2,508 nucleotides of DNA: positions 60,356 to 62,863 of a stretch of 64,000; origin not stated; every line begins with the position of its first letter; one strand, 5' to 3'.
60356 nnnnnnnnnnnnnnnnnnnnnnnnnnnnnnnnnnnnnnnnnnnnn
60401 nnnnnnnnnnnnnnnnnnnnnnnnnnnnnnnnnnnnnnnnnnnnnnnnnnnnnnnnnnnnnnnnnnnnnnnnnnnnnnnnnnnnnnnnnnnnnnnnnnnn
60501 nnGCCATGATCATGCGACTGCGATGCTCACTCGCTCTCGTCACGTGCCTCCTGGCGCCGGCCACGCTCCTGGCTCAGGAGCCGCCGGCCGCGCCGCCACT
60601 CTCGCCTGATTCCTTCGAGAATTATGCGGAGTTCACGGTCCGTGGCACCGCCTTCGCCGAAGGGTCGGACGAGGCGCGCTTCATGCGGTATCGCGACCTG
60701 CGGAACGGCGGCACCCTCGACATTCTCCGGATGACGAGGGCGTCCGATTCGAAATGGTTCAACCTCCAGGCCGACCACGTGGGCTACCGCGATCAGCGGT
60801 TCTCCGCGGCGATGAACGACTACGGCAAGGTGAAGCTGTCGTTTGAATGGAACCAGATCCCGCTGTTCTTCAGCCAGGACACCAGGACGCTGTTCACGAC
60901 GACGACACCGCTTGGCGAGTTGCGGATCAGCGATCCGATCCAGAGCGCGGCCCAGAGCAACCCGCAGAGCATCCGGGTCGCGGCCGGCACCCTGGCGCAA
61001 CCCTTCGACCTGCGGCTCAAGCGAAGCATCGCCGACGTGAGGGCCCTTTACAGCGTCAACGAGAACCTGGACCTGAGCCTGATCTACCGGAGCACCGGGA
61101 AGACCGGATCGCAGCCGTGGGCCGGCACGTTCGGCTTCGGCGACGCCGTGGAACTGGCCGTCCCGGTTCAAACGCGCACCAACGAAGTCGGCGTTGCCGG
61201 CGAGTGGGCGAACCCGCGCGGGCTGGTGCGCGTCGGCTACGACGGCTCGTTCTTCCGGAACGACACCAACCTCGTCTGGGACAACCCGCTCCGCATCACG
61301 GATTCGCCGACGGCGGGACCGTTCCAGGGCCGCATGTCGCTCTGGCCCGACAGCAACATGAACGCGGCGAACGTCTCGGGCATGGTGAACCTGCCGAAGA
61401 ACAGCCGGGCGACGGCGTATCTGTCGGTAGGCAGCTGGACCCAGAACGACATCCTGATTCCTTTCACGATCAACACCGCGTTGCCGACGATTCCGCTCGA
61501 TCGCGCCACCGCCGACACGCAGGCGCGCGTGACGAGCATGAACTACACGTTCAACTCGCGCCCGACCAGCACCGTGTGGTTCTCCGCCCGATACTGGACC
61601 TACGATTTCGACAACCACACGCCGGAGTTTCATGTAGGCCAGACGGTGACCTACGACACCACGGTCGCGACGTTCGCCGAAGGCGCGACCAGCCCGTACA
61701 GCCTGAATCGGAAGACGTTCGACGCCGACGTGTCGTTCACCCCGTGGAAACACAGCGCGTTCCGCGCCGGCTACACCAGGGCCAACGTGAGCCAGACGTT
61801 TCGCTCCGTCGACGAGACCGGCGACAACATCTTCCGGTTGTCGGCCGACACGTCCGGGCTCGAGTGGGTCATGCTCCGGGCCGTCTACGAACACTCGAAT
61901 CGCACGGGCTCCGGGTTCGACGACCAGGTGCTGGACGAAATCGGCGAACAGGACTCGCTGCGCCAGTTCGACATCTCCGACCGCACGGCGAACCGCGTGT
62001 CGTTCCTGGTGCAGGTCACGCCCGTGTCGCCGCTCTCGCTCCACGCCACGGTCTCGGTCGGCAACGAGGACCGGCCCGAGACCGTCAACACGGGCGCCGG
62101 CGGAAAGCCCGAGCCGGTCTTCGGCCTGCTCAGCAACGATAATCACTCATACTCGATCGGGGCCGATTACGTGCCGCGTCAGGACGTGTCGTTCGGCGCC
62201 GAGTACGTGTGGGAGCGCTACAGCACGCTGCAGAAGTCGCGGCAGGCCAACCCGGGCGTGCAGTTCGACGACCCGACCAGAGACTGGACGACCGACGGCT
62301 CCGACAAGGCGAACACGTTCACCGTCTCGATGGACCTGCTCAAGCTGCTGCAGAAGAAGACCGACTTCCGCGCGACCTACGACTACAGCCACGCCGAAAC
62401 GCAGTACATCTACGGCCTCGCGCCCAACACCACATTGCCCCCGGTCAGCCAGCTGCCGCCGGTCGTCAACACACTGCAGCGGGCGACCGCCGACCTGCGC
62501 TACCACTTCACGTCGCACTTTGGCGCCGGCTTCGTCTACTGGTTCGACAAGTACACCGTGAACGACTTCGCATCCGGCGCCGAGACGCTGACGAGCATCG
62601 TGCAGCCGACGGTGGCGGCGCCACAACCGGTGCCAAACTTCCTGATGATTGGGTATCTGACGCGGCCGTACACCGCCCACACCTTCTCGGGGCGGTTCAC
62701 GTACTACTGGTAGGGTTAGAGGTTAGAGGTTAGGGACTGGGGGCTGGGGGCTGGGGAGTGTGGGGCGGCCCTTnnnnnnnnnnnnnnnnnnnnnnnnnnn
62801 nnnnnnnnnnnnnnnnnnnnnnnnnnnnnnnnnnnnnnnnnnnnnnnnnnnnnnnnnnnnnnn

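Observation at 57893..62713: Four-gene porin-cytochrome electron conduit (MtrAB/PioAB/MtoAB type) paired with an ImcH/NapC-like inner-membrane cytochrome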

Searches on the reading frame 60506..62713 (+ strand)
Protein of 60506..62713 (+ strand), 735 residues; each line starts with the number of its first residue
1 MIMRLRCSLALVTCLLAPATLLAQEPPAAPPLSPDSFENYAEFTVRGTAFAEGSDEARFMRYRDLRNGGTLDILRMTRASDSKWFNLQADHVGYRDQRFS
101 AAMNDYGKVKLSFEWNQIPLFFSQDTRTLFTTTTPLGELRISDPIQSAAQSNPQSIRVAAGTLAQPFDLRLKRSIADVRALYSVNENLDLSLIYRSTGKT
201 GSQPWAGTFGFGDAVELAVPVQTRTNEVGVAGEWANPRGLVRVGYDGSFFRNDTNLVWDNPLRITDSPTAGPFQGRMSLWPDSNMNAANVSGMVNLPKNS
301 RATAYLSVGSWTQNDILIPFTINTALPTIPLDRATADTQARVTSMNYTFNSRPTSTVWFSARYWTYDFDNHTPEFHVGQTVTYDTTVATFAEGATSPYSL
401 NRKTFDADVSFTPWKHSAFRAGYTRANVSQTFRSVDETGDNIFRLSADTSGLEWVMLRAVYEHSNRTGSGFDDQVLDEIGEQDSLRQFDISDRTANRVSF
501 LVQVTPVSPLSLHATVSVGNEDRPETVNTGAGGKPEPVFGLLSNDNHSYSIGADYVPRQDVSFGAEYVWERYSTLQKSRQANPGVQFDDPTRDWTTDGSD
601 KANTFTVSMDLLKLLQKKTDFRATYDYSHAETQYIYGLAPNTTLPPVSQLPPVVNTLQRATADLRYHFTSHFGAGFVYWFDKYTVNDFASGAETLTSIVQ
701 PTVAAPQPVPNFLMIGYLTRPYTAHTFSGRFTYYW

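Call 3: search_protein_families(library=ncbifam, proteins=[window:60506-62713:+], max_evalue=0.01)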
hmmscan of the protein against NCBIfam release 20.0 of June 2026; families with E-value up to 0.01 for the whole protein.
window:60506-62713:+ (735 aa): 2 families
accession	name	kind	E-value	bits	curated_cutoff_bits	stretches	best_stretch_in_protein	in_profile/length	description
TIGR03509.1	OMP_MtrB_PioB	subfamily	1.4e-60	205.6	240.05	1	47-733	6-660/662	MtrB/PioB family decaheme-associated outer membrane protein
NF041027.1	GSU2204_Se_pt_1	equivalog_domain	2.5e-09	36.5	350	1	277-464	268-447/580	GSU2204 family CXXCH-containing (seleno)protein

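Call 4: search_protein_families(library=pfam, proteins=[window:60506-62713:+], max_evalue=0.01)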
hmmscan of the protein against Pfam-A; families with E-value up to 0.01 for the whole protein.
window:60506-62713:+ (735 aa): 1 family
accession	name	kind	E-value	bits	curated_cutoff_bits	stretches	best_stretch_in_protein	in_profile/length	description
PF11854.14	MtrB_PioB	-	4.3e-81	273.8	23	1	54-735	4-635/635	Putative outer membrane beta-barrel porin, MtrB/PioB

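Call 8: search_solved_structures(query=window:60506-62713:+, max_evalue=1, show_alignments=1)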
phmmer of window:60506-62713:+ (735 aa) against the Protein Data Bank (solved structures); distinct sequences matched with E-value up to 1: 0.

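Call 40: find_homologous_proteins(query=window:60506-62713:+, max_evalue=0.001)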
Query window:60506-62713:+ (735 aa): 1097 proteins with E <= 0.001 among 8000 candidates; the best 120 are listed.
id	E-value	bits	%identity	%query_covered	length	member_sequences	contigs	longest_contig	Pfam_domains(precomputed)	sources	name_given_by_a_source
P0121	0.0e+0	1529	89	100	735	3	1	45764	PF11854.15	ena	-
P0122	0.0e+0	1515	88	100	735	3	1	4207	PF11854.15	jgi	jgi:MtrB/PioB family decaheme-associated outer membrane protein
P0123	0.0e+0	1372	82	100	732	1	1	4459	PF11854.15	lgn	-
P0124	0.0e+0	1302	77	100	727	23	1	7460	PF11854.15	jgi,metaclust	metaclust:\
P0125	0.0e+0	1277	76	100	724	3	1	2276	PF11854.15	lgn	-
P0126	0.0e+0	1216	73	100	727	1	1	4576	PF11854.15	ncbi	-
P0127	0.0e+0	1083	67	100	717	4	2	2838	PF11854.15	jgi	jgi:MtrB/PioB family decaheme-associated outer membrane protein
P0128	0.0e+0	1058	66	100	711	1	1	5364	PF11854.15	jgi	jgi:MtrB/PioB family decaheme-associated outer membrane protein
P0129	0.0e+0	1049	66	100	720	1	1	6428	PF11854.15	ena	-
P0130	0.0e+0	1046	64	100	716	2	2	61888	PF11854.15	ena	-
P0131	0.0e+0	1042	65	100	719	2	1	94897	PF11854.15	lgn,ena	-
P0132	0.0e+0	1040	66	100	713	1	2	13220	PF11854.15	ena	-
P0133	0.0e+0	1034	65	99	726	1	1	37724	PF11854.15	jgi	jgi:MtrB/PioB family decaheme-associated outer membrane protein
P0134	0.0e+0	1034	64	100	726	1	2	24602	PF11854.15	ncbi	-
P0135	0.0e+0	1034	65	100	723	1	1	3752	PF11854.15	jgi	jgi:MtrB/PioB family decaheme-associated outer membrane protein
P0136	0.0e+0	1034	66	96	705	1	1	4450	PF11854.15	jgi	jgi:MtrB/PioB family decaheme-associated outer membrane protein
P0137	0.0e+0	1032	64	100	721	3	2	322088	PF11854.15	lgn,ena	-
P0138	0.0e+0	1031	64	100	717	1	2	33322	PF11854.15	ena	-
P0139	0.0e+0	1025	64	100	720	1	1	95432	PF11854.15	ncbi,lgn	-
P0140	0.0e+0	1020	63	100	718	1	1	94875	PF11854.15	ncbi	-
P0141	0.0e+0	1017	63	100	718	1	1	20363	PF11854.15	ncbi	-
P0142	0.0e+0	1016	63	100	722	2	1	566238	PF11854.15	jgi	jgi:MtrB/PioB family decaheme-associated outer membrane protein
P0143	0.0e+0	1014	63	100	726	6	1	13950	PF11854.15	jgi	jgi:MtrB/PioB family decaheme-associated outer membrane protein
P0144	0.0e+0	1013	63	100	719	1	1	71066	PF11854.15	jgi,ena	-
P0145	1.7e-298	1010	64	100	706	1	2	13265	PF11854.15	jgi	jgi:MtrB/PioB family decaheme-associated outer membrane protein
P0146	6.3e-298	1008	64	100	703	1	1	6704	PF11854.15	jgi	jgi:MtrB/PioB family decaheme-associated outer membrane protein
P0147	7.4e-297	1005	62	100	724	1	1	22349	PF11854.15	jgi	jgi:MtrB/PioB family decaheme-associated outer membrane protein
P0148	1.5e-296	1004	64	100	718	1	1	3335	PF11854.15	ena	-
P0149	2.0e-296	1003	64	100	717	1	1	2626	PF11854.15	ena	-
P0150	7.5e-296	1002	64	100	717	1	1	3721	PF11854.15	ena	-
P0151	2.4e-295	1000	63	96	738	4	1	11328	PF11854.15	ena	-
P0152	3.0e-295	1000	64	96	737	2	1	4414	PF11854.15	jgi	jgi:MtrB/PioB family decaheme-associated outer membrane protein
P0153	3.1e-295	1000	62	100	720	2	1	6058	PF11854.15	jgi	jgi:MtrB/PioB family decaheme-associated outer membrane protein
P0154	5.5e-295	999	65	96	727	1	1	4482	PF11854.15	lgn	-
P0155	7.6e-295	998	64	100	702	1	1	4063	PF11854.15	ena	-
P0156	3.0e-294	996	67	92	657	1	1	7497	PF11854.15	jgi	-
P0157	5.5e-294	995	63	100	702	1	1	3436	PF11854.15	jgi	jgi:MtrB/PioB family decaheme-associated outer membrane protein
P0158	1.1e-293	994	61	100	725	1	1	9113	PF11854.15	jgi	jgi:MtrB/PioB family decaheme-associated outer membrane protein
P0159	5.2e-293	992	62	100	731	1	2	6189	PF11854.15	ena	-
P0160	6.8e-293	992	62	100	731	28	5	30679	PF11854.15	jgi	jgi:MtrB/PioB family decaheme-associated outer membrane protein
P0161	1.4e-292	991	63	97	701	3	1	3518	PF11854.15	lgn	-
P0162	5.1e-292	989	64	95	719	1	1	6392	PF11854.15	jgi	-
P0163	5.4e-292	989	62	100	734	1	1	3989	PF11854.15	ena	-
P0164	1.9e-291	987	61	100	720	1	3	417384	PF11854.15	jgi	jgi:MtrB/PioB family decaheme-associated outer membrane protein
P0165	2.4e-291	987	62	99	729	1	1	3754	PF11854.15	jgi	-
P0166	1.3e-290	984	62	98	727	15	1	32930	PF11854.15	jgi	-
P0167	2.6e-290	983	61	100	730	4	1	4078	PF11854.15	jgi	jgi:MtrB/PioB family decaheme-associated outer membrane protein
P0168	3.8e-290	983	62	97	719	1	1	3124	PF11854.15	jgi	jgi:MtrB/PioB family decaheme-associated outer membrane protein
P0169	8.6e-290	982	62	99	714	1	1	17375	PF11854.15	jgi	jgi:MtrB/PioB family decaheme-associated outer membrane protein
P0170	1.5e-289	981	64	95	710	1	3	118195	PF11854.15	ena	-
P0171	2.1e-289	980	62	99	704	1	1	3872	PF11854.15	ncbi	-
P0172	2.9e-289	980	63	96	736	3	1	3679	PF11854.15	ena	-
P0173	3.5e-289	980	60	100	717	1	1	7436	PF11854.15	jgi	-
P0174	3.8e-289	979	61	100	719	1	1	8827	PF11854.15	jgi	jgi:MtrB/PioB family decaheme-associated outer membrane protein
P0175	1.1e-288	978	61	100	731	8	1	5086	PF11854.15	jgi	jgi:MtrB/PioB family decaheme-associated outer membrane protein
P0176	1.4e-288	978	62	100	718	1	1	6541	PF11854.15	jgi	jgi:MtrB/PioB family decaheme-associated outer membrane protein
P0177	1.4e-288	978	62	100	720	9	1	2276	PF11854.15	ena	-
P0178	1.5e-288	977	62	99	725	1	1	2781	PF11854.15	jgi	-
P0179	2.3e-288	977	61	99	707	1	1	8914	PF11854.15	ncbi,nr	ncbi:MAG TPA: MtrB/PioB family outer membrane beta-barrel protein [Vicinamibacterales bacterium]|nr:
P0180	5.9e-288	975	62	99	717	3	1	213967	PF11854.15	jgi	jgi:MtrB/PioB family decaheme-associated outer membrane protein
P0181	7.9e-288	975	62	96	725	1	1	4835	PF11854.15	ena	-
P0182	1.7e-287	974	61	95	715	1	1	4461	PF11854.15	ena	-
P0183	2.0e-286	970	62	95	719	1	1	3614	PF11854.15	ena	-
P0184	2.7e-286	970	61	100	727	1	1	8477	PF11854.15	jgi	jgi:MtrB/PioB family decaheme-associated outer membrane protein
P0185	2.7e-286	970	61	97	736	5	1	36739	PF11854.15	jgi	jgi:MtrB/PioB family decaheme-associated outer membrane protein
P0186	1.3e-285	968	59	100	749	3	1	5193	PF11854.15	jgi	jgi:MtrB/PioB family decaheme-associated outer membrane protein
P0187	5.2e-285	966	60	100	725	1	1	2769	PF11854.15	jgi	-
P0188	6.5e-285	965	61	100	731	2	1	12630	PF11854.15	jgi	jgi:MtrB/PioB family decaheme-associated outer membrane protein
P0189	1.0e-284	965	60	100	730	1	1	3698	PF11854.15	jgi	-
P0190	6.8e-284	962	61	98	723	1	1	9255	PF11854.15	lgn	-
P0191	3.9e-282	956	62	95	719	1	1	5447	PF11854.15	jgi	jgi:MtrB/PioB family decaheme-associated outer membrane protein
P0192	5.1e-282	956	60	100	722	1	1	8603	PF11854.15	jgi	jgi:MtrB/PioB family decaheme-associated outer membrane protein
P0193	5.5e-282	956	60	100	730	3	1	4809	PF11854.15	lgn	-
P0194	1.1e-281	955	61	98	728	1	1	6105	PF11854.15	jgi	jgi:MtrB/PioB family decaheme-associated outer membrane protein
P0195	1.2e-281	955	61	97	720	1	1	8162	PF11854.15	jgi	jgi:MtrB/PioB family decaheme-associated outer membrane protein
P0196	1.4e-281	954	60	100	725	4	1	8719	PF11854.15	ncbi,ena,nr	ncbi:MAG TPA: MtrB/PioB family outer membrane beta-barrel protein [Vicinamibacterales bacterium]|nr:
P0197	8.1e-281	952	59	100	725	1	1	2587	PF11854.15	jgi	jgi:MtrB/PioB family decaheme-associated outer membrane protein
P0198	4.6e-280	949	60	100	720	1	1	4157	PF11854.15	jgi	jgi:MtrB/PioB family decaheme-associated outer membrane protein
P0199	7.4e-280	949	61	99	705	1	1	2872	PF11854.15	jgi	jgi:MtrB/PioB family decaheme-associated outer membrane protein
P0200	1.0e-279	948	61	100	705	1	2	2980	PF11854.15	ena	-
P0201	1.4e-278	944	61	98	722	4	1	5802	PF11854.15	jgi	jgi:MtrB/PioB family decaheme-associated outer membrane protein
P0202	3.6e-278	943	59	99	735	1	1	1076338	PF11854.15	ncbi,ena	-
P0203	1.9e-277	941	60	100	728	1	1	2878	PF11854.15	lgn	-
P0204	2.3e-277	940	59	99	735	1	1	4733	PF11854.15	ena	-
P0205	1.6e-276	938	59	100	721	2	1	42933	PF11854.15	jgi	jgi:MtrB/PioB family decaheme-associated outer membrane protein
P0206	3.9e-276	936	59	100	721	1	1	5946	PF11854.15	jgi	jgi:MtrB/PioB family decaheme-associated outer membrane protein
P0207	5.6e-275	933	61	95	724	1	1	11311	PF11854.15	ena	-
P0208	8.6e-275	932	59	98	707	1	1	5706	PF11854.15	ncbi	-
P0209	4.0e-274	930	59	98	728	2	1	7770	PF11854.15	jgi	jgi:MtrB/PioB family decaheme-associated outer membrane protein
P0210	5.3e-274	929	59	100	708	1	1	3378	PF11854.15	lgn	-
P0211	5.5e-274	929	59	100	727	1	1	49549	PF11854.15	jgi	jgi:MtrB/PioB family decaheme-associated outer membrane protein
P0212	1.2e-273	928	60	96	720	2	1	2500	PF11854.15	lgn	-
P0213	1.3e-273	928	58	100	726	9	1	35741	PF11854.15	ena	-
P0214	2.3e-273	927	59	100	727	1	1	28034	PF11854.15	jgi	jgi:MtrB/PioB family decaheme-associated outer membrane protein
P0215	2.7e-273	927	60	95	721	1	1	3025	PF11854.15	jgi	jgi:MtrB/PioB family decaheme-associated outer membrane protein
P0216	3.2e-273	927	57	100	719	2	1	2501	PF11854.15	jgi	-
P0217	4.2e-273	926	59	100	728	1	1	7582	PF11854.15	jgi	-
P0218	7.5e-273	926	60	95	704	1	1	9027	PF11854.15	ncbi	-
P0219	1.4e-272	925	60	95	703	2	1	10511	PF11854.15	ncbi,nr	ncbi:MAG TPA: MtrB/PioB family outer membrane beta-barrel protein, partial [Vicinamibacterales bacte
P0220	2.1e-272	924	58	100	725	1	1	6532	PF11854.15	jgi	jgi:MtrB/PioB family decaheme-associated outer membrane protein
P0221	8.6e-272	922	57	100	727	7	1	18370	PF11854.15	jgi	-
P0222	1.1e-271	922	60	96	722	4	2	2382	PF11854.15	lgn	-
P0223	8.2e-271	919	58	100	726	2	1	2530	PF11854.15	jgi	jgi:MtrB/PioB family decaheme-associated outer membrane protein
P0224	1.2e-270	918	58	98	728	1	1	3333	PF11854.15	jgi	jgi:MtrB/PioB family decaheme-associated outer membrane protein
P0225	3.6e-270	917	59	99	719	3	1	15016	PF11854.15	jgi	jgi:MtrB/PioB family decaheme-associated outer membrane protein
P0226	1.6e-269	914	59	100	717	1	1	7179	PF11854.15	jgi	jgi:MtrB/PioB family decaheme-associated outer membrane protein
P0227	2.7e-269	914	59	100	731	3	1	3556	PF11854.15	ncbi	-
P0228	3.6e-269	913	58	100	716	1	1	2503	PF11854.15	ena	-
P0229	7.7e-269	912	59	100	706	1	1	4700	PF11854.15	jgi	jgi:MtrB/PioB family decaheme-associated outer membrane protein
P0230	9.8e-269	912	59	98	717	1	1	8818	PF11854.15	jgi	jgi:MtrB/PioB family decaheme-associated outer membrane protein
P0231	3.2e-268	910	58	100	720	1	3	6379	PF11854.15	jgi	jgi:MtrB/PioB family decaheme-associated outer membrane protein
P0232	9.5e-268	909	60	96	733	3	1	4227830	PF11854.15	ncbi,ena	-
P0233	1.6e-267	908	57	100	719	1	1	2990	PF11854.15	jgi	jgi:MtrB/PioB family decaheme-associated outer membrane protein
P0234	3.4e-267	907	59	97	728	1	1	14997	PF11854.15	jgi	jgi:MtrB/PioB family decaheme-associated outer membrane protein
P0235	1.1e-266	905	57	100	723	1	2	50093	PF11854.15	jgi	jgi:MtrB/PioB family decaheme-associated outer membrane protein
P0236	1.4e-266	905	57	99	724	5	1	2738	PF11854.15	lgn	-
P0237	2.7e-266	904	59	95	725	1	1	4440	PF11854.15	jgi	jgi:MtrB/PioB family decaheme-associated outer membrane protein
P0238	1.2e-265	902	58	98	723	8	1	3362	PF11854.15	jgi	jgi:MtrB/PioB family decaheme-associated outer membrane protein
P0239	1.6e-265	901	59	96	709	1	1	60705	PF11854.15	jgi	jgi:MtrB/PioB family decaheme-associated outer membrane protein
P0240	2.2e-265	901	58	100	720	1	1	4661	PF11854.15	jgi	jgi:MtrB/PioB family decaheme-associated outer membrane protein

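Call 50: predict_structure(alignment_id=A2)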
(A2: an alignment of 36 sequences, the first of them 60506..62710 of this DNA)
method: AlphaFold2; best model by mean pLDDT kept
length: 735 residues; sequences in the alignment: 36
mean_pLDDT: 63.3   pTM: 0.54
mean pLDDT of the five models: 63.3, 59.7, 58.3, 46.0, 43.4
residues with pLDDT >= 90: 70; 70-90: 231; 50-70: 219; < 50: 215
segments of 3 or more residues with pLDDT < 50: 1-5, 11-36, 105-108, 114-125, 133-136, 204-216, 259-277, 319-327, 377-390, 433-435, 472-490, 537-542, 574-599, 636-647, 688-719
pLDDT, mean of each block of 10 residues (from residue 1): 48 41 25 48 82 69 59 68 58 56 51 47 52 52 59 56 60 72 83 84 45 44 86 89 92 64 39 46 87 85 92 65 43 68 92 78 91 56 33 64 92 83 88 63 87 78 77 39 36 76 72 78 58 49 64 66 70 47 36 40 59 59 78 49 45 74 82 86 65 33 33 36 84 83
secondary structure, 60 per line:
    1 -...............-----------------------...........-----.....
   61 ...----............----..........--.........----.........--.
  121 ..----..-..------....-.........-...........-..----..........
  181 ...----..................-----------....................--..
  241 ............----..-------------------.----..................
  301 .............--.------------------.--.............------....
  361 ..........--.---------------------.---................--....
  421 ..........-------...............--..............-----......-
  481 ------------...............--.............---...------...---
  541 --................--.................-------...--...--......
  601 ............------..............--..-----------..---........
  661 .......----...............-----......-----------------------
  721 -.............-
elements in order (helices of 4 or more, strands of 3 or more residues): H2-16 E40-50 H56-63 E68-79 E84-93 E96-104 E109-117 E138-141 H143-151 H153-163 E171-183 E188-205 E217-236 E239-252 E283-296 E300-313 E338-350 E357-370 E399-414 E417-430 E438-452 E455-468 H474-479 E493-507 E510-522 E526-528 E535-537 E543-558 E561-577 E595-612 E619-632 E653-667 E672-686 H692-697 E722-734

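Call 52: fold_search(model_id=the predicted structure, library=pdb)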
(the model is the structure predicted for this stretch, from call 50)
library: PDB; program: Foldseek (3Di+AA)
matches with E <= 10: 761; with E <= 0.001: 172
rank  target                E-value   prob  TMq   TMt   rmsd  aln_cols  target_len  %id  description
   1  6r2q_B                8.0e-22  1.00  0.66  0.73   6.7       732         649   17  Structure of the Mtr complex (released 2020-04-22)
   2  4rdt_A                5.7e-09  1.00  0.35  0.40  12.2       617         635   10  Structure of the bacterial Zn-transporter ZnuD from Neisseria meningitidis (flexible conformation bound to a zinc ion) (released 2015-08-19)
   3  4rvw                  6.3e-09  1.00  0.35  0.40  10.9       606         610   10  Structure of the bacterial Zn-transporter ZnuD from Neisseria meningitidis (soaked with 20 micromolar Zinc) (released 2015-08-19)
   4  4rdt_B                6.6e-09  1.00  0.35  0.39  12.1       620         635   10  Structure of the bacterial Zn-transporter ZnuD from Neisseria meningitidis (flexible conformation bound to a zinc ion) (released 2015-08-19)
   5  6z8y_A                7.9e-09  1.00  0.37  0.41  11.2       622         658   11  Copper transporter OprC (released 2021-06-09)
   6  6z8r_B                8.3e-09  1.00  0.36  0.40  10.9       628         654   10  Copper transporter OprC (released 2021-06-09)
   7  6fom_B                1.1e-08  1.00  0.35  0.39  11.4       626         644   10  Copper transporter OprC (released 2019-03-13)
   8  5mzs                  1.3e-08  1.00  0.38  0.39  10.5       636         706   10  Crystal structure of the ferric enterobactin receptor (PfeA) mutant (R480A_Q482A) from Pseudomonas aeruginosa (released 2018-02-14)
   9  2o5p_A                1.5e-08  1.00  0.37  0.36  12.4       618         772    8  Crystal structure of the full length ferric pyoverdine outer membrane receptor FpvA of Pseudomonas aeruginosa in its a (released 2007-10-30)
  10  1nqg                  1.7e-08  1.00  0.36  0.43   9.6       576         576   10  OUTER MEMBRANE COBALAMIN TRANSPORTER (BTUB) FROM E. COLI, WITH BOUND CALCIUM (released 2003-04-29)
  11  5m9b                  2.1e-08  1.00  0.39  0.40  10.5       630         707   10  Crystal structure of the ferric enterobactin receptor (PfeA) from Pseudomonas aeruginosa (released 2018-02-21)
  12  2gsk_A                2.2e-08  1.00  0.36  0.43  10.0       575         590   10  Structure of the BtuB:TonB Complex (released 2006-06-13)
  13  6i2j                  2.2e-08  1.00  0.39  0.41  10.2       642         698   10  Crystal structure of the ferric enterobactin receptor mutant (Q482A) from Pseudomonas aeruginosa (PfeA) in complex with  (released 2019-01-16)
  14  6z8t_A                2.3e-08  1.00  0.36  0.40  11.2       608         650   10  Copper transporter OprC (released 2021-06-09)
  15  5nc4                  2.4e-08  1.00  0.39  0.40  10.3       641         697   10  Crystal structure of the ferric enterobactin receptor (PfeA) in complex with protochelin from Pseudomonas aeruginosa (released 2018-03-21)
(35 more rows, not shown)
